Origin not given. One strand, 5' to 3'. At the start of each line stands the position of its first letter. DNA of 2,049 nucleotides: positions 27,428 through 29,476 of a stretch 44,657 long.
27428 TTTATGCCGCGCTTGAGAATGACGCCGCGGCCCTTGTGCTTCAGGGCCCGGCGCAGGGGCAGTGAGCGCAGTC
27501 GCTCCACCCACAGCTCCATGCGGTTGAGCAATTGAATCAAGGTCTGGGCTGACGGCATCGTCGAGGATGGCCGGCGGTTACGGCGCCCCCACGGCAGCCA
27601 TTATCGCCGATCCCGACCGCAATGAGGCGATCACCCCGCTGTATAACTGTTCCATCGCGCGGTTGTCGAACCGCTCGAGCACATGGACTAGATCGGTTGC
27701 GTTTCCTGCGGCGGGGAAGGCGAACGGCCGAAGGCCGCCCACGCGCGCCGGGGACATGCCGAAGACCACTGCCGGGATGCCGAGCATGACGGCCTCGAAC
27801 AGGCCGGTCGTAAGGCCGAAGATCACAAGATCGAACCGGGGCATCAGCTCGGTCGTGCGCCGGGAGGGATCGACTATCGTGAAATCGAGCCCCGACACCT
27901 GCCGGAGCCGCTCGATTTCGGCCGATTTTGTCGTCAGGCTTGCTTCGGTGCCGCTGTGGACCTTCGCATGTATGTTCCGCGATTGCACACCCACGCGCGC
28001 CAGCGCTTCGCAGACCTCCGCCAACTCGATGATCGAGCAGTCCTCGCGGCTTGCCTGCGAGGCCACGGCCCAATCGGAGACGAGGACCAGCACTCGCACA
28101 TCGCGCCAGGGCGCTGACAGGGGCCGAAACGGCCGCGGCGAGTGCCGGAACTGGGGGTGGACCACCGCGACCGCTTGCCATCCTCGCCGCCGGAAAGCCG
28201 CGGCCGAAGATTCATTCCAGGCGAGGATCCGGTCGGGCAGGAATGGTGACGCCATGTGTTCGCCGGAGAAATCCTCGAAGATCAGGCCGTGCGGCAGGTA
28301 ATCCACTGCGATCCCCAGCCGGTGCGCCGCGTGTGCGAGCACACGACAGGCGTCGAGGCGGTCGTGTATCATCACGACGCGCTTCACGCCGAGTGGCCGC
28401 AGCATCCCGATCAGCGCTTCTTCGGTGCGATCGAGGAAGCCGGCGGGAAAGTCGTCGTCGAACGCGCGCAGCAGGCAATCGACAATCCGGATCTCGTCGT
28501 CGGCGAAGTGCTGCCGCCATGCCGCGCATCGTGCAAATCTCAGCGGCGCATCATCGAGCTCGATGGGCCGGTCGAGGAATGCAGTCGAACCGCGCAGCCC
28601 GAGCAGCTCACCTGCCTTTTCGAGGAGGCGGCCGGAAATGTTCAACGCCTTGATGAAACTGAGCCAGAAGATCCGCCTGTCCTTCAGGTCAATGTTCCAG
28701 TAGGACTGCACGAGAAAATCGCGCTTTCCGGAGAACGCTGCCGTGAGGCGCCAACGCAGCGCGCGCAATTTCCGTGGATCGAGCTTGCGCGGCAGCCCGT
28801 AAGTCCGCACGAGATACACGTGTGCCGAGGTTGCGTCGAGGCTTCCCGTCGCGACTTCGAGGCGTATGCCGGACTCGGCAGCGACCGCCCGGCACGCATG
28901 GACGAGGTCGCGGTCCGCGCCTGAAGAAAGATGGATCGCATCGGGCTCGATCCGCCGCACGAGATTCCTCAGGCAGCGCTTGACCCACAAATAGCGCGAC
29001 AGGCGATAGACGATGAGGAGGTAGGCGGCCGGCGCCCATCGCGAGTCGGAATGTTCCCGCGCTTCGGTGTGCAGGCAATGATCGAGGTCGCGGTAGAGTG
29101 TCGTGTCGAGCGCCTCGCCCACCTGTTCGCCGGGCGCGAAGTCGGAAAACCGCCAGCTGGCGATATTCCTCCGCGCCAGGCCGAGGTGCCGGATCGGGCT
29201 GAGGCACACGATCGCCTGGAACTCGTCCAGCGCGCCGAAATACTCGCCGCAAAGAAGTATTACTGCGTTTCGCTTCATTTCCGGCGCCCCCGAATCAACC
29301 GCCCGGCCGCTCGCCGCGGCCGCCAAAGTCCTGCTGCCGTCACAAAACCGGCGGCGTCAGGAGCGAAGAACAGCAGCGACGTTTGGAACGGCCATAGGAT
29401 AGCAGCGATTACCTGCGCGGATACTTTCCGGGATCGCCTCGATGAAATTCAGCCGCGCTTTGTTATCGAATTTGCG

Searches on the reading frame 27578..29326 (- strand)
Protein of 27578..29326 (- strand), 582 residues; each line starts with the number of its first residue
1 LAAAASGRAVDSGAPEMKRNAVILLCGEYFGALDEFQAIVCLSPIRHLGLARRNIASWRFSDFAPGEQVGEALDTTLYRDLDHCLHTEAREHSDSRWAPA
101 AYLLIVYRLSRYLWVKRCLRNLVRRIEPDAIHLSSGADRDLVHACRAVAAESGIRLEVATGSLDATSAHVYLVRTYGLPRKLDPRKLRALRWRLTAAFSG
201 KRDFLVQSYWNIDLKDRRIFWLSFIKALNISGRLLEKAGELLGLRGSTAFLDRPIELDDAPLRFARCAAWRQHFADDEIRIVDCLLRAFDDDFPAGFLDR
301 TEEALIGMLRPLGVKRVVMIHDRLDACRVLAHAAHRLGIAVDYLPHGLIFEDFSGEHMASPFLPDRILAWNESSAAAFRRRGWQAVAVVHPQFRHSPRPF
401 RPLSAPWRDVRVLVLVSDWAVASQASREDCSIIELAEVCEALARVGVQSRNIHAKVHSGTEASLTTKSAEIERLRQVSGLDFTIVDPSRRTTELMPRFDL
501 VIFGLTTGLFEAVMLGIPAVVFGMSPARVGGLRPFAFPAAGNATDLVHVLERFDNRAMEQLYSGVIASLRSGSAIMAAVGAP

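Call 4: search_protein_families(library=pfam, proteins=[window:27578-29326:-], max_evalue=0.01)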
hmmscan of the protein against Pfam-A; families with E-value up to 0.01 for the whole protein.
window:27578-29326:- (582 aa): 0 families

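Call 5: search_protein_families(library=ncbifam, proteins=[window:27578-29326:-], max_evalue=0.01)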
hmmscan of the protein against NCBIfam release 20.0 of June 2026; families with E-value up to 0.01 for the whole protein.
window:27578-29326:- (582 aa): 0 families

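Call 45: search_solved_structures(query=window:27578-29326:-, max_evalue=10)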
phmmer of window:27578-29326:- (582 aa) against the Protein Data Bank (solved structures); distinct sequences matched with E-value up to 10: 2.
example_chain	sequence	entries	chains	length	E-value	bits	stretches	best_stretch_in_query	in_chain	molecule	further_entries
5lv1_A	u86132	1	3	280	0.36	12.3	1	413-523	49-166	PtxB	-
6bma_A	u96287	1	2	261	0.78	11.2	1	260-340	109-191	Indole-3-glycerol phosphate synthase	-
